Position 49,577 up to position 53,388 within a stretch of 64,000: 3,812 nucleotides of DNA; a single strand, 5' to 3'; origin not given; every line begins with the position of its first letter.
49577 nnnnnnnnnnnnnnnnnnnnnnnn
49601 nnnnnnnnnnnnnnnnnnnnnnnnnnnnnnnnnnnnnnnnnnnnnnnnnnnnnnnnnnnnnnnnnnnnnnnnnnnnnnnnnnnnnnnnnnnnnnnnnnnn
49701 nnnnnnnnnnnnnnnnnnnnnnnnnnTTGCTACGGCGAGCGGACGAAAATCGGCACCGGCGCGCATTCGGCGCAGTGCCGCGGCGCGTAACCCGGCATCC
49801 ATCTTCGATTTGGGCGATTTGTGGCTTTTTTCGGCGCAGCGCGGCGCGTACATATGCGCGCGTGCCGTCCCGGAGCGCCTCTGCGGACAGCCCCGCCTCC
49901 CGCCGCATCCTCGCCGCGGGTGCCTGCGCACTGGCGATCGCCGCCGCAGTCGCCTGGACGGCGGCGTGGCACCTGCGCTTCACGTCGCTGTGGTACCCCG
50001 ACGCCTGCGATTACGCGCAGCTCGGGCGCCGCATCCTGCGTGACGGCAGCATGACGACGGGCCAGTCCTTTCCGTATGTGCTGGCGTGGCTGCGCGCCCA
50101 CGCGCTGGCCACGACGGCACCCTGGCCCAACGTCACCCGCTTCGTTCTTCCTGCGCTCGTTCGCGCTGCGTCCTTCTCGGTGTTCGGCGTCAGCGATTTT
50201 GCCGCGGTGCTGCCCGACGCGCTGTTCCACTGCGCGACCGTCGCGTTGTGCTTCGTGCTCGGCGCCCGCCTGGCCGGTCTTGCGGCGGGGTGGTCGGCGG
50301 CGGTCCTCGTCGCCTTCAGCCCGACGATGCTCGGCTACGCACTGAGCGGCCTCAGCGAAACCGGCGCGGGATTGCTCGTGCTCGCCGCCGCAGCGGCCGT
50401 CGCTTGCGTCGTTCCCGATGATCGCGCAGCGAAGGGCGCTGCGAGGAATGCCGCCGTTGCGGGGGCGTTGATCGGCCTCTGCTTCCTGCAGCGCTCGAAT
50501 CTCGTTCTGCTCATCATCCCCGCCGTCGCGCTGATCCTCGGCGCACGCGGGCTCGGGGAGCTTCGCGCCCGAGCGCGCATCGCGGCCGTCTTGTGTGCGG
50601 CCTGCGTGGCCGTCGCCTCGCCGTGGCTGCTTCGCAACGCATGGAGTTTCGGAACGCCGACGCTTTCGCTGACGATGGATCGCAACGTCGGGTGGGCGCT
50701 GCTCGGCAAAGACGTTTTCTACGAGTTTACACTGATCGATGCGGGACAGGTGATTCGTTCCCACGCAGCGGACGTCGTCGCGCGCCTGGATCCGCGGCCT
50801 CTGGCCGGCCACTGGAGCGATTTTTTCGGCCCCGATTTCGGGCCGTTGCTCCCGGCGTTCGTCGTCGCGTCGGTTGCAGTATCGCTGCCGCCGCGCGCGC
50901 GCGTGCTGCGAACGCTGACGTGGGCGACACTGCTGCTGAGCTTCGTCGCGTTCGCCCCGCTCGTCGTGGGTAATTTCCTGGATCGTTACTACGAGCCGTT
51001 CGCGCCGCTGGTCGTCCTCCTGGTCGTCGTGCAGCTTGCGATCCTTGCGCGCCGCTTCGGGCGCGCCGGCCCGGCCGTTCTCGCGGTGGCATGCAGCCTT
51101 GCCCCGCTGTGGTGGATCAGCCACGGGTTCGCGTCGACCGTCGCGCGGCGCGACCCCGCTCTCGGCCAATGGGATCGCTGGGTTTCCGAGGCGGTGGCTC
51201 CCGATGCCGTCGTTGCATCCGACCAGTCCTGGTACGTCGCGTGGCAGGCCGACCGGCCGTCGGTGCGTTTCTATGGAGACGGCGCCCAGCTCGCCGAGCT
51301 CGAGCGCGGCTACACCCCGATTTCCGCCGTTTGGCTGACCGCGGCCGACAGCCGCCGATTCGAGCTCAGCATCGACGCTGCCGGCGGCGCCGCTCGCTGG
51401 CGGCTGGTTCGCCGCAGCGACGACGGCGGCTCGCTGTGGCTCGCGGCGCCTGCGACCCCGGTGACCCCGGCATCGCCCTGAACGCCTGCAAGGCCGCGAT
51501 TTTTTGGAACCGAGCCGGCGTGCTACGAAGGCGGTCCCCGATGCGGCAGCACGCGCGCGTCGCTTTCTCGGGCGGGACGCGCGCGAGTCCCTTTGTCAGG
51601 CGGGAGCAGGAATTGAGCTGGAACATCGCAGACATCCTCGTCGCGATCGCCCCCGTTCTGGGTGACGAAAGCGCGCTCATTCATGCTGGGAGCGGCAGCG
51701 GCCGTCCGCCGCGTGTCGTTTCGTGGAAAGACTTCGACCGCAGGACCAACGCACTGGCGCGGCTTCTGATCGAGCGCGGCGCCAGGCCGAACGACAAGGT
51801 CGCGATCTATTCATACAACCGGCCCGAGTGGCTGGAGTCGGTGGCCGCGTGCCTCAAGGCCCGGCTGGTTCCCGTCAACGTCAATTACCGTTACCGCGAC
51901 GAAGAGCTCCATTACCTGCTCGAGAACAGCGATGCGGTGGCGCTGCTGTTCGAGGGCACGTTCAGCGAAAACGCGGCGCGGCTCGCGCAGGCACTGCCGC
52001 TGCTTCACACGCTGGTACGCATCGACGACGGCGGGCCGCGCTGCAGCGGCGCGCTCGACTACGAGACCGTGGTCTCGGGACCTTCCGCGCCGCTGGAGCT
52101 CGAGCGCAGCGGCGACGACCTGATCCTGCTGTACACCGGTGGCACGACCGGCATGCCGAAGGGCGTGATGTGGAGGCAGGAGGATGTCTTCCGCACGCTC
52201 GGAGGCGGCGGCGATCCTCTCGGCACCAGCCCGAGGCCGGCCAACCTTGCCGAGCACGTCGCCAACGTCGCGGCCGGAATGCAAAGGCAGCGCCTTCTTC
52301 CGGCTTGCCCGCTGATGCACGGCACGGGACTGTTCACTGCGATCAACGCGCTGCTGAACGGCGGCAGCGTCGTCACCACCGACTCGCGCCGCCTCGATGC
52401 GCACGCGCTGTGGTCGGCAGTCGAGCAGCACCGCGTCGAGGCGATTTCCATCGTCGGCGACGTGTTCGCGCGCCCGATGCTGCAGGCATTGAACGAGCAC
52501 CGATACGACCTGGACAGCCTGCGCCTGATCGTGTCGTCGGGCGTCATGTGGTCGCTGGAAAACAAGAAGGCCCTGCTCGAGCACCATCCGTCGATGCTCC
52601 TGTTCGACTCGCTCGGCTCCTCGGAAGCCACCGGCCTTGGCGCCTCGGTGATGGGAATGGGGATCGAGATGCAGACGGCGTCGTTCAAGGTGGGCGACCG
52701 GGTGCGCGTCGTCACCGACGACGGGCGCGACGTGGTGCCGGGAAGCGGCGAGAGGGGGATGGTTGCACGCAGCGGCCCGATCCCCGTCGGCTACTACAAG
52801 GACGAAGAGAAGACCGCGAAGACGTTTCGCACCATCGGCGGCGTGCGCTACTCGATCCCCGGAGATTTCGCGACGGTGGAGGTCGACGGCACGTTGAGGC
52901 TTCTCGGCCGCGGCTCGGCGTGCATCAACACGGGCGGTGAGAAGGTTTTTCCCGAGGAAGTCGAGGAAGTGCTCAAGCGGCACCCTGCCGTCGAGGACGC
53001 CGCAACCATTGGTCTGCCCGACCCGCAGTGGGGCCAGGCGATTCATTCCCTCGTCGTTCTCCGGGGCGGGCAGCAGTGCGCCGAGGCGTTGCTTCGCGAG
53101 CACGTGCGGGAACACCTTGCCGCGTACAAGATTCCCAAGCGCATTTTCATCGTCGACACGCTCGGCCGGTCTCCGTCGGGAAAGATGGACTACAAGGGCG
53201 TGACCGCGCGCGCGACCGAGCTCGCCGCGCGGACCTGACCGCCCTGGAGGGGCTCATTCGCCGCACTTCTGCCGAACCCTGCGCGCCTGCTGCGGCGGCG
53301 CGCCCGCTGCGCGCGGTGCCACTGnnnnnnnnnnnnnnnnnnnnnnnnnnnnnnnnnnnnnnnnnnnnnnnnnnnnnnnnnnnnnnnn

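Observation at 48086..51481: Full-length NamH-like hydroxylase in a diderm genome, divergent from a GT-C glycosyltransferase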

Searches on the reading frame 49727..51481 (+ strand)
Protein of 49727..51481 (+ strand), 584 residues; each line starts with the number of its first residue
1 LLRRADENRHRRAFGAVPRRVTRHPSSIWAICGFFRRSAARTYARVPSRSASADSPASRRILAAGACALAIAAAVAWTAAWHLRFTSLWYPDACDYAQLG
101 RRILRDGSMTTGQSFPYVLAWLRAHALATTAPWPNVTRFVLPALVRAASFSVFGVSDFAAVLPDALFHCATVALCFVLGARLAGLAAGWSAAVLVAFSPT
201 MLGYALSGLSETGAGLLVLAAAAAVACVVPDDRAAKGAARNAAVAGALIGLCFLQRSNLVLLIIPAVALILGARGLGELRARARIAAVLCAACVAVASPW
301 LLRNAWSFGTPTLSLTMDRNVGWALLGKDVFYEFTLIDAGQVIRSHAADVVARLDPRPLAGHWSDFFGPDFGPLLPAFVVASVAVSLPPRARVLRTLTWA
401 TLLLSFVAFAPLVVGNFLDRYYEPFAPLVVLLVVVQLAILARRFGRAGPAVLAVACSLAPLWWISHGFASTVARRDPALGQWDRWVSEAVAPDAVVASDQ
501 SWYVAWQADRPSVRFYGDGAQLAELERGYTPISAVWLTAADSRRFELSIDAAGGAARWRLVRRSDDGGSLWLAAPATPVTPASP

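Call 3: search_protein_families(library=pfam, proteins=[window:49727-51481:+], max_evalue=0.01)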
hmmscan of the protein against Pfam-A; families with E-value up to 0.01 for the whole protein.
window:49727-51481:+ (584 aa): 2 families
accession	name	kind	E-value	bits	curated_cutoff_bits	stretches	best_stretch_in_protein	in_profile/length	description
PF13231.12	PMT_2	-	2.3e-08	34.8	26.1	1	143-301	7-158/160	Dolichyl-phosphate-mannose-protein mannosyltransferase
PF03739.19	LptF_LptG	-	0.0011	18.5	27.9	1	417-482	271-337/353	Lipopolysaccharide export system permease LptF/LptG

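Call 4: search_protein_families(library=ncbifam, proteins=[window:49727-51481:+], max_evalue=0.01)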
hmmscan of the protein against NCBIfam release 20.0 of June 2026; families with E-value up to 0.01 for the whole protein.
window:49727-51481:+ (584 aa): 3 families
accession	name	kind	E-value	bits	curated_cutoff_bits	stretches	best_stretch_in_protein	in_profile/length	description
TIGR03663.1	TIGR03663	subfamily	0.00046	19.3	126.25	1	145-205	58-117/435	flippase activity-associated protein Agl23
NF047510.1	LIC_10190_fam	subfamily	0.0018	17.1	100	1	180-312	186-310/424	LIC_10190 family membrane protein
NF009784.2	PRK13279.1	equivalog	0.0051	15.5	567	0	82-302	21-224/539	lipid IV(A) 4-amino-4-deoxy-L-arabinosyltransferase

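Call 29: find_related_loci(query=window:49727-51481:+, collection=genome_contigs, flank=6000)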
Query window:49727-51481:+ (584 aa) in genome_contigs; peptide patterns used: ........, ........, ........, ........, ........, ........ (x = any residue, [..] = any of these).
104 stretches matched a pattern, but none encodes a relative of the query by tblastn (E <= 1e-3).

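Call 30: find_homologous_proteins(query=window:49727-51481:+, max_evalue=0.001)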
Query window:49727-51481:+ (584 aa): 7 proteins with E <= 0.001 among 8000 candidates.
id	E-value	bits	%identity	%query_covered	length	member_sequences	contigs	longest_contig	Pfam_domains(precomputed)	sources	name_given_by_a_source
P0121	0.0e+0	1164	100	92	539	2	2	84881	PF13231.13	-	-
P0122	1.1e-133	465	49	87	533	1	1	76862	PF13231.13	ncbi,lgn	-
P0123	2.3e-100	355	42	88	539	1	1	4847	PF13231.13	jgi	jgi:4-amino-4-deoxy-L-arabinose transferase-like glycosyltransferase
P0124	8.6e-13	66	35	29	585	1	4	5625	PF13231.13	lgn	-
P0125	2.7e-8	51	29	45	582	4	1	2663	PF13231.13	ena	-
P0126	5.1e-8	50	33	25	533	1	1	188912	PF13231.13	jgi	jgi:4-amino-4-deoxy-L-arabinose transferase-like glycosyltransferase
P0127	4.0e-6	44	29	41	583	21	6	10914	PF13231.13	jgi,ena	-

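Call 31: find_encoding_contigs(protein=P0122, flank=8000, max_places=2)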
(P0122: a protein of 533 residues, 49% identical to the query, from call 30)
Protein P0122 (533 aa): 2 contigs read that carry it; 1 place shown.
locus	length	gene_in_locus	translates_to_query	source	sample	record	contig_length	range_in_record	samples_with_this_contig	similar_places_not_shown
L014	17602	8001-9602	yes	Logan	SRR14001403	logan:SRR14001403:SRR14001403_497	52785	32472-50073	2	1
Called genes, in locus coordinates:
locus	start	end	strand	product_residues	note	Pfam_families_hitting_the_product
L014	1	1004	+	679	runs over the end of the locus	PF13188:PAS_8 (faint), PF08448:PAS_4, PF13426:PAS_9 (faint), PF00989:PAS (weak), PF08448:PAS_4, PF08447:PAS_3, PF00512:HisKA, PF02518:HATPase_c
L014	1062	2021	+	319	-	PF04542:Sigma70_r2, PF08281:Sigma70_r4_2, PF04545:Sigma70_r4 (weak)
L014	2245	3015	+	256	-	PF00072:Response_reg, PF00486:Trans_reg_C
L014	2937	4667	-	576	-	PF00501:AMP-binding, PF13193:AMP-binding_C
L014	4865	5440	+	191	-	-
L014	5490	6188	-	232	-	PF02586:SRAP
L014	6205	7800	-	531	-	PF13483:Lactamase_B_3, PF25451:SCP2_Rv3818, PF00355:Rieske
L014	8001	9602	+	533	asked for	PF13231:PMT_2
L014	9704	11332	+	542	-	PF00501:AMP-binding, PF13193:AMP-binding_C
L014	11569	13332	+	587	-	PF07244:POTRA (faint), PF01103:Omp85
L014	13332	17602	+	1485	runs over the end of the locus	PF27051:TamB_N (faint), PF04357:TamB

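Call 32: find_encoding_contigs(protein=P0123, flank=8000, max_places=2)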
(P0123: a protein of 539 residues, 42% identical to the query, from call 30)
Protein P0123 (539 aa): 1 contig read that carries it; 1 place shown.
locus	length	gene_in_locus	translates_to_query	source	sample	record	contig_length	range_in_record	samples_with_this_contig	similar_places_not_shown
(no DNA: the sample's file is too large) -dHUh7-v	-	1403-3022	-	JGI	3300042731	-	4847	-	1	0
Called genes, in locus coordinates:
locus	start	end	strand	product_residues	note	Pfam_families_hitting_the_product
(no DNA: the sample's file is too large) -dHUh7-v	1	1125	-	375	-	?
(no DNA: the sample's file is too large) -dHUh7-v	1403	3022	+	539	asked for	PF13231:PMT_2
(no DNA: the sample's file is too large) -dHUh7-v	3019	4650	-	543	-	PF00535:Glycos_transf_2, PF13489:Methyltransf_23, PF07021:MetW (weak), PF08241:Methyltransf_11 (weak)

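Call 47: search_solved_structures(query=P0121, max_evalue=10, show_alignments=2)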
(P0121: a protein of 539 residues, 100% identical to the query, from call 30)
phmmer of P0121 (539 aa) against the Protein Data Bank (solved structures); distinct sequences matched with E-value up to 10: 0.

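Call 68: find_related_loci(query=A5, collection=metagenome_contigs, flank=6000)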
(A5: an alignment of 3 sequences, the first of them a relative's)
Query A5 (539 aa) in metagenome_contigs; peptide patterns used: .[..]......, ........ (x = any residue, [..] = any of these).
24 stretches matched a pattern; 1 encode a relative of the query (tblastn E <= 1e-3); 1 distinct loci.
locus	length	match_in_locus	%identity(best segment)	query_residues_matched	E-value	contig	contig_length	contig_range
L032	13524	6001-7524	49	24-533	4e-129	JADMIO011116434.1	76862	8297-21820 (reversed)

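Call 69: predict_structure(alignment_id=A4)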
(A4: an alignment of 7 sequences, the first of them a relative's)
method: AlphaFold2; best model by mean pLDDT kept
length: 539 residues; sequences in the alignment: 7
mean_pLDDT: 84.6   pTM: 0.87
mean pLDDT of the five models: 84.6, 83.6, 82.2, 81.3, 79.2
residues with pLDDT >= 90: 226; 70-90: 248; 50-70: 49; < 50: 16
segments of 3 or more residues with pLDDT < 50: 1-7, 532-539
pLDDT, mean of each block of 10 residues (from residue 1): 46 86 95 81 81 94 90 89 90 89 96 93 97 93 94 86 89 96 72 90 96 91 89 87 97 92 83 81 62 81 85 71 73 76 89 90 77 76 92 89 87 79 57 77 90 92 92 88 91 91 80 89 88 41
secondary structure, 60 per line:
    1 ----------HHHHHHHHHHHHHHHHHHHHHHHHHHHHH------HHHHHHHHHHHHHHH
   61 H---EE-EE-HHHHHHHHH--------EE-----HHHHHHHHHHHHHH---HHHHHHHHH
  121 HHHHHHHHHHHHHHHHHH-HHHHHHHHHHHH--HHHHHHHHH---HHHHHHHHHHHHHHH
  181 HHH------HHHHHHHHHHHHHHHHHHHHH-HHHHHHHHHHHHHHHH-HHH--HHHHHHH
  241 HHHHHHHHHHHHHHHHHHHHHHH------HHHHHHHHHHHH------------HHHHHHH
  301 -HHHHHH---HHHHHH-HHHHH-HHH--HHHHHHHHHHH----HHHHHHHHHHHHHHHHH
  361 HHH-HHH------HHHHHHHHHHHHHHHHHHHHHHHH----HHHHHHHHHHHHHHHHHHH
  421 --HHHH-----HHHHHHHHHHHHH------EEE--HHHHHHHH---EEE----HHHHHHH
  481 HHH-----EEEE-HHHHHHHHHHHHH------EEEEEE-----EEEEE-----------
elements in order: H11-39 H46-61 H71-79 H95-108 H112-138 H140-151 H154-162 H166-183 H190-210 H212-227 H234-263 H270-281 H294-300 H302-307 H311-316 H318-322 H329-339 H344-363 H374-397 H402-420 H423-426 H432-444 E451-453 H456-463 E467-469 H474-483 E489-492 H494-506 E513-518 E524-528

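Call 72: fold_search(model_id=the predicted structure, library=pdb)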
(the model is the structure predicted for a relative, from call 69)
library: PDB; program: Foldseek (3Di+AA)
matches with E <= 10: 442; with E <= 0.001: 22
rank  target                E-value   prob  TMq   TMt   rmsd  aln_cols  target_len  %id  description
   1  5f15                  7.8e-08  1.00  0.60  0.60   6.5       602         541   14  Crystal Structure of ArnT from Cupriavidus metallidurans bound to Undecaprenyl phosphate (released 2016-02-17)
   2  5ezm                  3.5e-07  1.00  0.60  0.60   6.5       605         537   13  Crystal Structure of ArnT from Cupriavidus metallidurans in the apo state (released 2016-02-17)
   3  9n9j_I                7.7e-07  1.00  0.53  0.43  13.8       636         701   14  Structure of a GRP94 folding intermediate engaged with a CCDC134- and FKBP11-bound secretory translocon (released 2025-11-19)
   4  3waj                  8.7e-07  1.00  0.56  0.40  13.8       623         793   12  Crystal structure of the Archaeoglobus fulgidus oligosaccharyltransferase (O29867_ARCFU) complex with Zn and sulfate (released 2013-10-30)
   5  8pn9_A                1.2e-06  1.00  0.57  0.48  12.6       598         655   14  Structure of human oligosaccharyltransferase OST-A complex bound to NGI-1 (released 2024-05-08)
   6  8b6l_I                2.5e-06  1.00  0.55  0.45  13.0       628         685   15  Subtomogram average of the human Sec61-TRAP-OSTA-translocon (released 2022-12-07)
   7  7e9s_A                4.1e-06  1.00  0.54  0.36  14.8       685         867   13  Archaeal oligosaccharyltransferase AglB from Archaeoglobus fulgidus in complex with an inhibitory peptide and a dolich (released 2021-09-08)
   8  6s7t_A                5.3e-06  1.00  0.54  0.43  11.3       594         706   12  Cryo-EM structure of human oligosaccharyltransferase complex OST-B (released 2019-12-18)
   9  7oci_F                8.2e-06  1.00  0.61  0.52  10.4       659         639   12  Cryo-EM structure of yeast Ost6p containing oligosaccharyltransferase complex (released 2022-02-16)
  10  5gmy_A                9.7e-06  1.00  0.48  0.33  16.7       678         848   12  Crystal structure of the Archaeoglobus fulgidus oligosaccharyltransferase (O29867_ARCFU) tethered with an acceptor pep (released 2017-02-01)
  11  6s7o_A                1.4e-05  1.00  0.56  0.47  13.0       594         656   15  Cryo-EM structure of human oligosaccharyltransferase complex OST-A (released 2019-12-18)
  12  7zlh_A                1.9e-05  1.00  0.55  0.46  11.4       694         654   10  Cryo-EM structure of C-mannosyltransferase CeDPY19, in apo state, bound to CMT2-Fab and anti-Fab nanobody (released 2023-01-11)
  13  7zli_A                1.9e-05  1.00  0.50  0.42  11.1       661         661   11  Cryo-EM structure of C-mannosyltransferase CeDPY19, in complex with Dol25-P-Man and bound to CMT2-Fab and anti-Fab nan (released 2023-01-11)
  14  3wak                  2.5e-05  1.00  0.51  0.34  16.5       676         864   12  Crystal structure of the Archaeoglobus fulgidus oligosaccharyltransferase (O29867_ARCFU) in the apo form (released 2013-10-30)
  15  7zlg_A                2.9e-05  1.00  0.46  0.39  11.7       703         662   10  Cryo-EM structure of C-mannosyltransferase CeDPY19, in complex with acceptor peptide and bound to CMT2-Fab and anti-Fa (released 2023-01-11)
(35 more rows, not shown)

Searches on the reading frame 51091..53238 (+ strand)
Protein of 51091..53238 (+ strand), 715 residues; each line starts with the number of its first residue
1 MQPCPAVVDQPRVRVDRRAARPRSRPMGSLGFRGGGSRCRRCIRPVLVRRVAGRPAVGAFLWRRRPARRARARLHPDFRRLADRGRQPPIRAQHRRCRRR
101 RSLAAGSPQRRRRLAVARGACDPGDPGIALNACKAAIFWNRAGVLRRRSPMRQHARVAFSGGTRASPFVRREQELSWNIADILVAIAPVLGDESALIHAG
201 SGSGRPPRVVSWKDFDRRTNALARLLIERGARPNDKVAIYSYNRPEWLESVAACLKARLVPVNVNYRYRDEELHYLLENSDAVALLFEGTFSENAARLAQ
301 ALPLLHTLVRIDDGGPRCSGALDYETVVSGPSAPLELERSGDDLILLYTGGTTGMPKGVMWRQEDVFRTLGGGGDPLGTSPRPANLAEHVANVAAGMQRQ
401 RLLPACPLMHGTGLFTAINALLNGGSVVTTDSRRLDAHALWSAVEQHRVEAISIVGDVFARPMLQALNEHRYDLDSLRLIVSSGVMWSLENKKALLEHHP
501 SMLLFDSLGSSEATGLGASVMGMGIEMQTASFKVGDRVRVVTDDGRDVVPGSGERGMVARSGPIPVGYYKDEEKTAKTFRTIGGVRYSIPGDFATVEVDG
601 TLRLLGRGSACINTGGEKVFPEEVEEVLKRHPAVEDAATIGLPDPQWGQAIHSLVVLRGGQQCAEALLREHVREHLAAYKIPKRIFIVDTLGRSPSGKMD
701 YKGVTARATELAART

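Call 3: search_protein_families(library=pfam, proteins=[window:51091-53238:+], max_evalue=0.01)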
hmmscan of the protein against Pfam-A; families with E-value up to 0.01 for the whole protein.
window:51091-53238:+ (715 aa): 2 families
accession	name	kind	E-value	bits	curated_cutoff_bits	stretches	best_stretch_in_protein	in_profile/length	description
PF00501.34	AMP-binding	-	9.5e-51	173.2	29.9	1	207-563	19-377/384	AMP-binding enzyme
PF13193.12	AMP-binding_C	-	1.7e-18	67.7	24.5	1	623-698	1-76/76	AMP-binding enzyme C-terminal domain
